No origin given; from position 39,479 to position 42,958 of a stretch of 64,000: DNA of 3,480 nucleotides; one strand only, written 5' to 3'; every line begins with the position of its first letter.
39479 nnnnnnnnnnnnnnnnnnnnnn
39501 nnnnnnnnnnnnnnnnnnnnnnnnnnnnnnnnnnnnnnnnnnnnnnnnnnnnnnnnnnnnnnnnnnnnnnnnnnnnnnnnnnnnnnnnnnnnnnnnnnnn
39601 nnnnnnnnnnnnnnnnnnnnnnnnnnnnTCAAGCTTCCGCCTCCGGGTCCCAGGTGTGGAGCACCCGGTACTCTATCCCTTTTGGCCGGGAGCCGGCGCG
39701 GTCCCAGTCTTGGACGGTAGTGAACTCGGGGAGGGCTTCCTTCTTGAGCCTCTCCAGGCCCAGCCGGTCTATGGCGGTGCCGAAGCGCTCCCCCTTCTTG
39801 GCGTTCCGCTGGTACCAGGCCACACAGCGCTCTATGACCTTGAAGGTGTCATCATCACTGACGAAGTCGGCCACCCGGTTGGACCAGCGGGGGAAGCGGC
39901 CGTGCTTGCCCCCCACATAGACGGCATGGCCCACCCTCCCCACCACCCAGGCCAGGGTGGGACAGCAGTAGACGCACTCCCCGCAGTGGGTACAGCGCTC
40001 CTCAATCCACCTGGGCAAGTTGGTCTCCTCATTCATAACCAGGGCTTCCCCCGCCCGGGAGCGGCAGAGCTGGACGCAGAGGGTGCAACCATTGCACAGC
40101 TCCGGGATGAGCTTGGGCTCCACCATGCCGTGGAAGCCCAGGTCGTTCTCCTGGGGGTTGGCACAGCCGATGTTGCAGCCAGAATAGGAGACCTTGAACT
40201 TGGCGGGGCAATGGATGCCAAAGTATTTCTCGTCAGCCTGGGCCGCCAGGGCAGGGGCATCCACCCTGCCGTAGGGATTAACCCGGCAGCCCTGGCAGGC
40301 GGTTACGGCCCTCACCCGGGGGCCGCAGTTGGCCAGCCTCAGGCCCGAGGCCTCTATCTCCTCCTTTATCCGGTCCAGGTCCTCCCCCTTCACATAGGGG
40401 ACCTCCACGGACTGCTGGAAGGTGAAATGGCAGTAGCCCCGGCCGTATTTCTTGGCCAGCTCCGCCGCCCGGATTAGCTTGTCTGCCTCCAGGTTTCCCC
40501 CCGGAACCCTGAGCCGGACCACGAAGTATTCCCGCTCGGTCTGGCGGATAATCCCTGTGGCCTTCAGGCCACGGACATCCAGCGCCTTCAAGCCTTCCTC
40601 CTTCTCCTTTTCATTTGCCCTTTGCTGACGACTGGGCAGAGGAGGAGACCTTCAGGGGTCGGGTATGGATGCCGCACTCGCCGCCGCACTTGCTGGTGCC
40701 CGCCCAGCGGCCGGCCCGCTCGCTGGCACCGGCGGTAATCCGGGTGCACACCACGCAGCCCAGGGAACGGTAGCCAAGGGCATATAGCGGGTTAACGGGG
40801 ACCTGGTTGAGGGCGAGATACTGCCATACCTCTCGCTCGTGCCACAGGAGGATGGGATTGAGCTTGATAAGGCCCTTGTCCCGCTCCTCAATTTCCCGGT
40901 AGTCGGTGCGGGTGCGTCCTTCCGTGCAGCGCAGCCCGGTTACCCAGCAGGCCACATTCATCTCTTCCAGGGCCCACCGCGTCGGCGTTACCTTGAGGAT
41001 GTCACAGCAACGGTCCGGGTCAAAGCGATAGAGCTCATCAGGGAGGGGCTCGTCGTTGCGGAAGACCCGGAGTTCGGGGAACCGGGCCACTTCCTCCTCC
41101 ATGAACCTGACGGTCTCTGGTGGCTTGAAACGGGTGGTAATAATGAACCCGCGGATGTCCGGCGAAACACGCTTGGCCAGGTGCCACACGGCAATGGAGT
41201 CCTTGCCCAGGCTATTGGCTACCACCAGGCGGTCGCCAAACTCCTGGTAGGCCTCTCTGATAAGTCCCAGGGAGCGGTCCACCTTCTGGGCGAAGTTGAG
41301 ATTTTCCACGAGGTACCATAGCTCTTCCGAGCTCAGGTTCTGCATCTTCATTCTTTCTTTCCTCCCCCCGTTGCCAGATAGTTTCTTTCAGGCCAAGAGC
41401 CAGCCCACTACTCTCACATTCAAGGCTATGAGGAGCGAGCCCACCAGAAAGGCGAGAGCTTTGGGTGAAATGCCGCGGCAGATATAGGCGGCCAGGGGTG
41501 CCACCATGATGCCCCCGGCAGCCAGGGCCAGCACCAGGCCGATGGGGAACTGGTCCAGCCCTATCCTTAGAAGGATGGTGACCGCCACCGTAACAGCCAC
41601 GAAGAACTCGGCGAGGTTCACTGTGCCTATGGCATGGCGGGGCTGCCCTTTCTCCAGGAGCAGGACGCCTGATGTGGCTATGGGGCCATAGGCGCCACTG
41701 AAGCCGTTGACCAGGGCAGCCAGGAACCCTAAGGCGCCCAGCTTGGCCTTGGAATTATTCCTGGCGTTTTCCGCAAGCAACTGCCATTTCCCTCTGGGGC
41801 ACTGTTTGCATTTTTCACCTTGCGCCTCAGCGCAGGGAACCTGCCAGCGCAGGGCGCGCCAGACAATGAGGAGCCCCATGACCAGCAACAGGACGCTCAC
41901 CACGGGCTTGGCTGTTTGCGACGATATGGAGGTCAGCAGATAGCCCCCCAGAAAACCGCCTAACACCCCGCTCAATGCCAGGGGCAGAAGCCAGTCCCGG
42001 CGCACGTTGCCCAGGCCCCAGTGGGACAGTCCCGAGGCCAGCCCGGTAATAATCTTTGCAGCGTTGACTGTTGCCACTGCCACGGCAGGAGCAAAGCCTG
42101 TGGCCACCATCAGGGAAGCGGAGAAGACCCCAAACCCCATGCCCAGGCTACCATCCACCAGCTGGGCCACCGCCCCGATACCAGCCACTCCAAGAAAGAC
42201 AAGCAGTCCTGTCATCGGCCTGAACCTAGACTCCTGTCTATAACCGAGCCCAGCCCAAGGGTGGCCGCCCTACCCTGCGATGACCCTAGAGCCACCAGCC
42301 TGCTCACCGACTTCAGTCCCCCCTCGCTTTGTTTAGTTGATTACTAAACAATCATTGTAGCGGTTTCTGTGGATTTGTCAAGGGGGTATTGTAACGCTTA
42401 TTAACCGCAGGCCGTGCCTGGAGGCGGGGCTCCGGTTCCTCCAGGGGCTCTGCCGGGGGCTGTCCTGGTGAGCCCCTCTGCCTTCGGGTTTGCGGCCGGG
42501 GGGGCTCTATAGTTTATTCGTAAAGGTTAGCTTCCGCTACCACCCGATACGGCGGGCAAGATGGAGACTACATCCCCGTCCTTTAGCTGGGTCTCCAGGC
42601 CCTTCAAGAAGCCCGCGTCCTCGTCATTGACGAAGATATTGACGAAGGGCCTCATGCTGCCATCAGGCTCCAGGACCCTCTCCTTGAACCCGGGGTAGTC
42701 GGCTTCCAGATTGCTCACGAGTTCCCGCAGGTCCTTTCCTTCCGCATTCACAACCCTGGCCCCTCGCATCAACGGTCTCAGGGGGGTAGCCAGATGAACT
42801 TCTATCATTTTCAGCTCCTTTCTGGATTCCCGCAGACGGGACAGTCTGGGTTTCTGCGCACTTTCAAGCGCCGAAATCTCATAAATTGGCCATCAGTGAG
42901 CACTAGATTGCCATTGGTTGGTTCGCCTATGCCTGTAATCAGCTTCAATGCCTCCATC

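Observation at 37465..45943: Extended sulfur-assimilation and protein-thiocarboxylate cluster: Rrf2-cysK-cysM-moeB-cysO(GG+SGS) | TauE-cysH-sulfite reductase-tusA-hemerythrin-dsrE-SCP2-JAMM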

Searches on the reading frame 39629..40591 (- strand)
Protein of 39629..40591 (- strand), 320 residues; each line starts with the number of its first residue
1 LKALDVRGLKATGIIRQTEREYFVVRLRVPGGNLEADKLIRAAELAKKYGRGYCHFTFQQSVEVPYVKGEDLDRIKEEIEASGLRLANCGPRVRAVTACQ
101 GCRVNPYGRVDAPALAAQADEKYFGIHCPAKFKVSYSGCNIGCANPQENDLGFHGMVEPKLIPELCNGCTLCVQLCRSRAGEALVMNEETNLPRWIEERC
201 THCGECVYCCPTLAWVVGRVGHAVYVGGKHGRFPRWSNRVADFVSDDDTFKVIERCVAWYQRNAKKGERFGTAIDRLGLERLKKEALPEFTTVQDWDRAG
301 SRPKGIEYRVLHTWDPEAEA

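Call 3: search_protein_families(library=pfam, proteins=[window:39629-40591:-], max_evalue=0.01)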
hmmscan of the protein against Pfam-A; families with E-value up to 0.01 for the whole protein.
window:39629-40591:- (320 aa): 9 families
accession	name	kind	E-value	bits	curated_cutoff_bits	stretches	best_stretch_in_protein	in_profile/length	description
PF01077.27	NIR_SIR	-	1.1e-27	96.8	27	1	89-287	1-151/158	Nitrite and sulphite reductase 4Fe-4S domain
PF03460.22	NIR_SIR_ferr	-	6.4e-19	67.9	24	1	16-81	2-68/69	Nitrite/Sulfite reductase ferredoxin-like half domain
PF14697.11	Fer4_21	-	5.6e-07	30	35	1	164-212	6-53/59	4Fe-4S dicluster domain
PF12837.12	Fer4_6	-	1.3e-06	28.5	25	1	193-214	2-23/24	4Fe-4S binding domain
PF00037.32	Fer4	-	1.6e-05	25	21.1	2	194-214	2-22/24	4Fe-4S binding domain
PF13237.11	Fer4_10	-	5.7e-05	23.4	25.5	2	160-211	3-53/53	4Fe-4S dicluster domain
PF12838.12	Fer4_7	-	0.00064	20.6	27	1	166-212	2-50/52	4Fe-4S dicluster domain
PF13187.11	Fer4_9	-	0.00084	19.8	27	1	166-212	2-49/52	4Fe-4S dicluster domain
PF12800.12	Fer4_4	-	0.0015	19.2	24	1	198-212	2-16/17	4Fe-4S binding domain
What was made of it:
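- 39629..40591 (-): Small siroheme sulfite reductase with a ferredoxin insert (Fsr-C / Dsr-LP type). NIR_SIR_ferr, NIR_SIR and Fer4 all match (call 3).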

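Call 5: search_protein_families(library=ncbifam, proteins=[window:39629-40591:-], max_evalue=0.001)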
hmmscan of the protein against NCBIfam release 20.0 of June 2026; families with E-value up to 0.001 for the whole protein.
window:39629-40591:- (320 aa): 30 families (the best 25 are shown)
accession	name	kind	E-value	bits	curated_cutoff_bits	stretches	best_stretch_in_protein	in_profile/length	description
TIGR02912.1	sulfite_red_C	equivalog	8.6e-40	136.6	324.1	1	19-289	17-299/314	sulfite reductase subunit C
TIGR02066.1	dsrB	equivalog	7.2e-26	91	341.5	1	17-294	25-319/341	dissimilatory-type sulfite reductase subunit beta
TIGR02374.1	nitri_red_nirB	equivalog_domain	1.6e-25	89.7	578.35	2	17-153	555-690/794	nitrite reductase large subunit NirB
NF011565.0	PRK14989.1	subfamily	9.4e-16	57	883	1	22-153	565-695/847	nitrite reductase large subunit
NF007126.0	PRK09567.1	equivalog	2.9e-14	52.2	523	1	12-155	364-507/595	NirA family protein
NF007125.0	PRK09566.1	equivalog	4.7e-14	51.7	594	1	11-156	310-455/513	ferredoxin--nitrite reductase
TIGR02435.1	CobG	equivalog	5.7e-13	48.6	234.8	1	11-152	244-380/388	precorrin-3B synthase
TIGR02064.1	dsrA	equivalog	7.8e-13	48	392.85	1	20-286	79-366/402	dissimilatory-type sulfite reductase subunit alpha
NF010029.0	PRK13504.1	equivalog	1.1e-12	47.1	457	1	10-101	66-159/575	NADPH-dependent assimilatory sulfite reductase hemoprotein subunit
TIGR02042.1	sir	equivalog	3.3e-09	35.4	731.5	0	18-99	64-147/581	sulfite reductase, ferredoxin dependent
NF004541.0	PRK05888.2-2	equivalog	8.4e-08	32.2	217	1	152-229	51-125/168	NADH-quinone oxidoreductase subunit NuoI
NF005504.0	PRK07118.1-3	equivalog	2.8e-07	30.2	437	1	166-212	142-185/293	Fe-S cluster domain-containing protein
TIGR02041.1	CysI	equivalog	3.9e-07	28.9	756.55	0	21-97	60-137/541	assimilatory sulfite reductase (NADPH) hemoprotein subunit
NF005506.0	PRK07118.1-5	equivalog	8.2e-06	25.4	388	1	165-213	217-260/279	Fe-S cluster domain-containing protein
NF038196.1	ferrodoxin_EFR1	subfamily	9.8e-06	25.8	75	1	164-217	184-231/242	EFR1 family ferrodoxin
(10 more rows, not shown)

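Call 35: search_solved_structures(query=window:39629-40591:-, max_evalue=0.001)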
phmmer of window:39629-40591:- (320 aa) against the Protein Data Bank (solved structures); distinct sequences matched with E-value up to 0.001: 22.
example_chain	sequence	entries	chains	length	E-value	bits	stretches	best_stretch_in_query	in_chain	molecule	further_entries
7np8_A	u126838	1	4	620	1e-31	113.8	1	13-284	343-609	Coenzyme F420-dependent sulfite reductase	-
7npa_A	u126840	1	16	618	1.3e-27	100.4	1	13-282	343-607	Coenzyme F420-dependent sulfite reductase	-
9tn7_A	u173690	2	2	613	2.5e-24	89.6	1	13-279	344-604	Coenzyme F420 hydrogenase/dehydrogenase beta subunit domain protein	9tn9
3or2_B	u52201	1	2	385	6.3e-14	55.4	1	31-290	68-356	Sulfite redcutase subunit beta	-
3or1_B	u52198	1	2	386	6.4e-14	55.4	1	31-290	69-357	Sulfite reductase beta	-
3b0h_A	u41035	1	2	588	1.2e-13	54.5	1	13-158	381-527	Nitrite reductase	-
2akj_A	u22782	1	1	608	1.5e-13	54.1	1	13-169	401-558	Ferredoxin--nitrite reductase, chloroplast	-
2v4j_B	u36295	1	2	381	5.2e-12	49.1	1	26-283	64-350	SULFITE REDUCTASE, DISSIMILATORY-TYPE SUBUNIT BETA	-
3b0l_A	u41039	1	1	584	1.5e-11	47.6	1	13-157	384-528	Nitrite reductase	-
3b0m_A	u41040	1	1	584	3.6e-11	46.3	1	13-157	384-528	Nitrite reductase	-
3b0j_A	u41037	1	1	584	3.7e-11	46.3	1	13-157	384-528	Nitrite reductase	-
3vlx_A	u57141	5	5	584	3.9e-11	46.2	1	13-157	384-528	Nitrite reductase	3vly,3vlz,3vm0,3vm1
3b0g_A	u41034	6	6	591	4.2e-11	46.1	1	13-157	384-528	Nitrite reductase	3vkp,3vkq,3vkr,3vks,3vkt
3b0n_A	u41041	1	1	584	5.4e-11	45.8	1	13-157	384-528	Nitrite reductase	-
3mm5_B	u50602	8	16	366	2.5e-09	40.3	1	23-291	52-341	Sulfite reductase, dissimilatory-type subunit beta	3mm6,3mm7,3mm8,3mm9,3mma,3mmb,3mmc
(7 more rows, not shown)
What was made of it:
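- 39629..40591 (-): The best PDB hit is the Fsr C-terminal half, 7np8, at 1e-31 (call 35).
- On Small siroheme sulfite reductase (Fsr-C / Dsr-LP / AsrC-like): 7np8 residues 343-609 match at 1e-31 (call 35).
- The reductase matches the Fsr C-terminal half at 1e-31 (call 35). The reductase is of the Dsr-like, ferredoxin-insert type (calls 3, 35).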

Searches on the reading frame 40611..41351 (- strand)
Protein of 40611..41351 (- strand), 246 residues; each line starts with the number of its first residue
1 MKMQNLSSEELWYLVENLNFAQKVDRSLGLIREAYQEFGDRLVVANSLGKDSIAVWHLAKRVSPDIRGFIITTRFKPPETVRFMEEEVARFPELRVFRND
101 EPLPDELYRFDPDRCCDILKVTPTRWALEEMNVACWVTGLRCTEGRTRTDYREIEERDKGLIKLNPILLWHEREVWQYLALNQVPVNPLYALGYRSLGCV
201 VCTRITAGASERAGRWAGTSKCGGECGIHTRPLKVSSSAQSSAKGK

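Call 3: search_protein_families(library=pfam, proteins=[window:40611-41351:-], max_evalue=0.01)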
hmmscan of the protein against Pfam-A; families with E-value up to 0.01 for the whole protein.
window:40611-41351:- (246 aa): 1 family
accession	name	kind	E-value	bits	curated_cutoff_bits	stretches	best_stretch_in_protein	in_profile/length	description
PF01507.26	PAPS_reduct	-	2.2e-38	132.5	22.5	1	42-204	2-174/175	Phosphoadenosine phosphosulfate reductase domain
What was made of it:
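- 40611..41351 (-): CysH, an APS/PAPS reductase with CC...CxxC and ECGIH. PAPS_reduct scores 2.2e-38 (call 3).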

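Call 5: search_protein_families(library=ncbifam, proteins=[window:40611-41351:-], max_evalue=0.001)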
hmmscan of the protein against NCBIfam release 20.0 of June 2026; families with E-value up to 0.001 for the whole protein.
window:40611-41351:- (246 aa): 14 families
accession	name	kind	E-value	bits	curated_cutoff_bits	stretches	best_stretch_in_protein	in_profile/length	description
NF002537.0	PRK02090.1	equivalog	8e-48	163.2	154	1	5-231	6-240/244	phosphoadenylyl-sulfate reductase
TIGR00434.1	cysH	subfamily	1.2e-41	143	165.1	1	30-229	4-213/214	phosophoadenylyl-sulfate reductase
TIGR02055.1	APS_reductase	subfamily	1.8e-34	119.3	235.3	1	49-228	3-194/194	adenylylsulfate reductase, thioredoxin dependent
TIGR02057.1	PAPS_reductase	equivalog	6.3e-33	114.5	254.2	1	31-229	17-224/224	phosphoadenosine phosphosulfate reductase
NF006351.0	PRK08576.1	equivalog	2.9e-19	69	290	1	34-205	231-404/436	hypothetical protein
TIGR00424.1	APS_reduc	equivalog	3e-19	69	553.2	1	27-244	103-338/464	5'-adenylylsulfate reductase, thioredoxin-independent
NF010367.0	PRK13795.1-2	equivalog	4.6e-16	58.4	456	1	21-203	224-416/584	hypothetical protein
NF003587.0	PRK05253.1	subfamily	6.3e-16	58.5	195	1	26-159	15-154/301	sulfate adenylyltransferase subunit CysD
NF010366.0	PRK13795.1-1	equivalog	5.2e-15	54.6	745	1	42-204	269-445/667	hypothetical protein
NF010368.0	PRK13795.1-3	equivalog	2.3e-14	52.6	588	1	21-203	229-421/635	hypothetical protein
NF006327.0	PRK08557.1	equivalog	3.1e-13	49.3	366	1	21-204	160-356/415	hypothetical protein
TIGR02039.1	CysD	subfamily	5.6e-10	39.3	396.6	1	27-152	8-139/294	sulfate adenylyltransferase, small subunit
NF009214.0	PRK12563.1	equivalog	6.8e-10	38.9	413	1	26-158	30-168/317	sulfate adenylyltransferase subunit CysD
NF010369.0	PRK13795.1-4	equivalog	4.4e-09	35.1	1086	1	19-204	231-430/633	hypothetical protein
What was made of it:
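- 40611..41351 (-): NF002537 scores 163 bits against a cutoff of 154 (call 5).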

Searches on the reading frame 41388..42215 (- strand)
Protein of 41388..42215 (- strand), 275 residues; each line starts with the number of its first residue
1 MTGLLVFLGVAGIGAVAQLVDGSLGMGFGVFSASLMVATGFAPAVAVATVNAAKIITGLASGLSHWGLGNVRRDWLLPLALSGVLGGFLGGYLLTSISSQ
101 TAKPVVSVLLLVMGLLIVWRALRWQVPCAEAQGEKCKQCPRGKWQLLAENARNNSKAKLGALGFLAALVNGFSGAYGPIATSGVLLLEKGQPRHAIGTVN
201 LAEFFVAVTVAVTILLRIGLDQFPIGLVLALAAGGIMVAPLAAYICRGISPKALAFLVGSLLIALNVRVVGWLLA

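Call 3: search_protein_families(library=pfam, proteins=[window:41388-42215:-], max_evalue=0.01)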
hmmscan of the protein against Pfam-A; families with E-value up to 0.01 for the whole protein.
window:41388-42215:- (275 aa): 1 family
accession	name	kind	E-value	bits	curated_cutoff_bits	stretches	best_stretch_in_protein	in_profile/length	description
PF01925.25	TauE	-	6.9e-35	121.3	32.6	1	11-268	2-236/237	Sulfite exporter TauE/SafE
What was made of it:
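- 41388..42215 (-): TauE/SafE-family permease. Pfam TauE scores 6.9e-35 (call 3).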

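Call 5: search_protein_families(library=ncbifam, proteins=[window:41388-42215:-], max_evalue=0.001)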
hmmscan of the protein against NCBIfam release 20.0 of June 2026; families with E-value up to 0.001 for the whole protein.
window:41388-42215:- (275 aa): 0 families

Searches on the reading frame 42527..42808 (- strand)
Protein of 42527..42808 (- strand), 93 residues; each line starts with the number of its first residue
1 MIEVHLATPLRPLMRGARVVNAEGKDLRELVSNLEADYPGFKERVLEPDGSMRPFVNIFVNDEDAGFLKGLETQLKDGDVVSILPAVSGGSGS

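Call 3: search_protein_families(library=pfam, proteins=[window:42527-42808:-], max_evalue=0.01)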
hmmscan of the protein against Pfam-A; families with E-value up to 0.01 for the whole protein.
window:42527-42808:- (93 aa): 3 families
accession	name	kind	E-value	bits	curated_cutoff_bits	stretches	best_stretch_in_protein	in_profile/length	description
PF02597.26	ThiS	-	6.8e-15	55.8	22.5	1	9-90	6-76/76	ThiS family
PF09138.17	Urm1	-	4.6e-05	24.2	21.8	1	24-90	30-96/96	Urm1 (Ubiquitin related modifier)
PF06805.18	Lambda_tail_I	-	0.00018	22.3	23.8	1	4-90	5-83/83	Bacteriophage lambda tail assembly protein I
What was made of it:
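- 42527..42808 (-): CysO-like ThiS/MoaD carrier ending GG+SGS. ThiS scores 6.8e-15 (call 3).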

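Call 5: search_protein_families(library=ncbifam, proteins=[window:42527-42808:-], max_evalue=0.001)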
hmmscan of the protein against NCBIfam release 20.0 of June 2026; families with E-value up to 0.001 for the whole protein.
window:42527-42808:- (93 aa): 3 families
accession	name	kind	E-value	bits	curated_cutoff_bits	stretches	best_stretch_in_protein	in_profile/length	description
NF041918.1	SAMP1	equivalog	2e-15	57.1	60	1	17-90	16-91/91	ubiquitin-like small modifier protein 1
TIGR01687.1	moaD_arch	subfamily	2.1e-14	53.7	49.5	1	20-90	20-88/88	MoaD family protein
NF053661.1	Urm1_like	equivalog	3.9e-05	23.8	70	1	4-90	2-79/79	Urm1-like protein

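Call 40: search_solved_structures(query=window:42527-42808:-, max_evalue=1, show_alignments=3)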
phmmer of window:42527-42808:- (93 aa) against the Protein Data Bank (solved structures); distinct sequences matched with E-value up to 1: 19.
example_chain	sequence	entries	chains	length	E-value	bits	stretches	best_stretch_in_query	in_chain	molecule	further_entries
3dwg_C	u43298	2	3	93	1.4e-20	76.3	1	3-90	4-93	9.5 kDa culture filtrate antigen cfp10A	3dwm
4n6e_B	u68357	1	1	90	5.9e-17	64.7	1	3-90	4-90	ThiS/MoaD family protein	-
2m19_A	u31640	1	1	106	2.6e-10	43.5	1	28-90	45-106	Molybdopterin converting factor subunit 1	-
1v8c_A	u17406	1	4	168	1.3e-07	34.9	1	13-91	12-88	MoaD related protein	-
2l52_A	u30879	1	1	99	3.1e-06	30.4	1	20-90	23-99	METHANOSARCINA ACETIVORANS SAMP1 HOMOLOG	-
2g1e_A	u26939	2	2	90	5.1e-06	29.8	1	2-90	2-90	hypothetical protein Ta0895 | Putative uncharacterized protein Ta0895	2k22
1vjk_A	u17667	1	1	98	5.3e-05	26.5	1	22-90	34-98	molybdopterin converting factor, subunit 1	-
2k9x_A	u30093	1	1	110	0.0019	21.6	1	23-90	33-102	Uncharacterized protein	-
1wgk_A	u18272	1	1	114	0.003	20.9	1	43-92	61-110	RIKEN cDNA 2900073H19 protein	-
3rpf_C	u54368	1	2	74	0.0039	20.5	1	55-90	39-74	Molybdopterin converting factor, subunit 1 (MoaD)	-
2l83_A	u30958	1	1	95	0.031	17.7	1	27-90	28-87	Small archaeal modifier protein 1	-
3po0_A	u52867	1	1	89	0.045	17.1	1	27-90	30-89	Small archaeal modifier protein 1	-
4hro_A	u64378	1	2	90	0.047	17.1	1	27-90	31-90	Small archaeal modifier protein 1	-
1xo3_A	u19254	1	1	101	0.072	16.5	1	42-90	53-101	RIKEN cDNA 2900073H19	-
2ax5_A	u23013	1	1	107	0.2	15.1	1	46-90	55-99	Hypothetical 11.0 kDa protein in FAA3-MAS3 intergenic region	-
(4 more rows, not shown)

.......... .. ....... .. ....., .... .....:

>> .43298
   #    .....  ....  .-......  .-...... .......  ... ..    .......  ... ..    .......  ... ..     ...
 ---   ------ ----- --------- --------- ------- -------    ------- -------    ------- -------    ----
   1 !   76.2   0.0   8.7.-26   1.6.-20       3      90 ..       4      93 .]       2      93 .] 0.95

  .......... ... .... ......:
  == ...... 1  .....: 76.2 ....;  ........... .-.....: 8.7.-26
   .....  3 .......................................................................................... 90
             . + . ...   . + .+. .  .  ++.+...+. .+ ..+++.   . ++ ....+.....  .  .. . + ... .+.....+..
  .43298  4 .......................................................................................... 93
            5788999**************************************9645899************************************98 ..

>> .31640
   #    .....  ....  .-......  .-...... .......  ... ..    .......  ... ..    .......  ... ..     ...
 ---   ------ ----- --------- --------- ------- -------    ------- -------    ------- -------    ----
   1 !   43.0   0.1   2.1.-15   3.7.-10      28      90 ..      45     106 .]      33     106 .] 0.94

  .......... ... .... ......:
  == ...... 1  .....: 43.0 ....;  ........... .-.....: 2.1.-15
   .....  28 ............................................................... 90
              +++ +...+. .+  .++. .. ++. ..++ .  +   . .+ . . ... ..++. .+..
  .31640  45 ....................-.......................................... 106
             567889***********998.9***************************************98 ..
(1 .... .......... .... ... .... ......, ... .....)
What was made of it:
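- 42527..42808 (-): Mtb CysO 3dwg_C matches at 1.4e-20 and aligns up to GG (call 40).
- On CysO/CysM/Mec+ protein-thiocarboxylate cysteine pathway: The carrier aligns to Mtb CysO through GG (call 40).
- The carrier matches Mtb CysO at 1.4e-20 (call 40).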

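Call 84: find_homologous_proteins(query=window:42527-42808:-, max_evalue=1e-8)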
Query window:42527-42808:- (93 aa): 50 proteins with E <= 1e-8 among 80 candidates.
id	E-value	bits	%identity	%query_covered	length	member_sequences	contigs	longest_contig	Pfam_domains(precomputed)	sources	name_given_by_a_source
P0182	1.1e-51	190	99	98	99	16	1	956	PF02597.27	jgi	jgi:molybdopterin synthase sulfur carrier subunit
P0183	1.1e-46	174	90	98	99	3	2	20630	PF02597.27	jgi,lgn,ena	-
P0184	9.8e-45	168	86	98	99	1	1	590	PF02597.27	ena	-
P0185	1.8e-44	167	85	98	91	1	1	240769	PF02597.27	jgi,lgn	jgi:molybdopterin synthase sulfur carrier subunit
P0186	5.7e-43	162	84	98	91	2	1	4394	PF02597.27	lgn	-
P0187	7.2e-43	162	82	98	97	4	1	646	PF02597.27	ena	-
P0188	1.4e-40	155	91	87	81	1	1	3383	PF02597.27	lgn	-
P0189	1.6e-34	135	74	97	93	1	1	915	PF02597.27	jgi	-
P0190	4.1e-20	89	52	96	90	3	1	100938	PF02597.27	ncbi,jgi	-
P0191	8.8e-20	88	51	96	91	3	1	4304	PF02597.27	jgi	jgi:molybdopterin synthase sulfur carrier subunit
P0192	4.0e-19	86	49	96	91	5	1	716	PF02597.27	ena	-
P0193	4.3e-19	86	49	96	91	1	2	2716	PF02597.27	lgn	-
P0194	4.3e-19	86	51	96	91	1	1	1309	PF02597.27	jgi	jgi:sulfur-carrier protein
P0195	1.2e-18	85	49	96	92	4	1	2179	PF02597.27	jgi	jgi:MoaD family protein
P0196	1.4e-18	84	50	97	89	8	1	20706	PF02597.27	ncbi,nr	ncbi:MAG: MoaD/ThiS family protein [Euryarchaeota archaeon]|nr:MoaD/ThiS family protein [Euryarchaeo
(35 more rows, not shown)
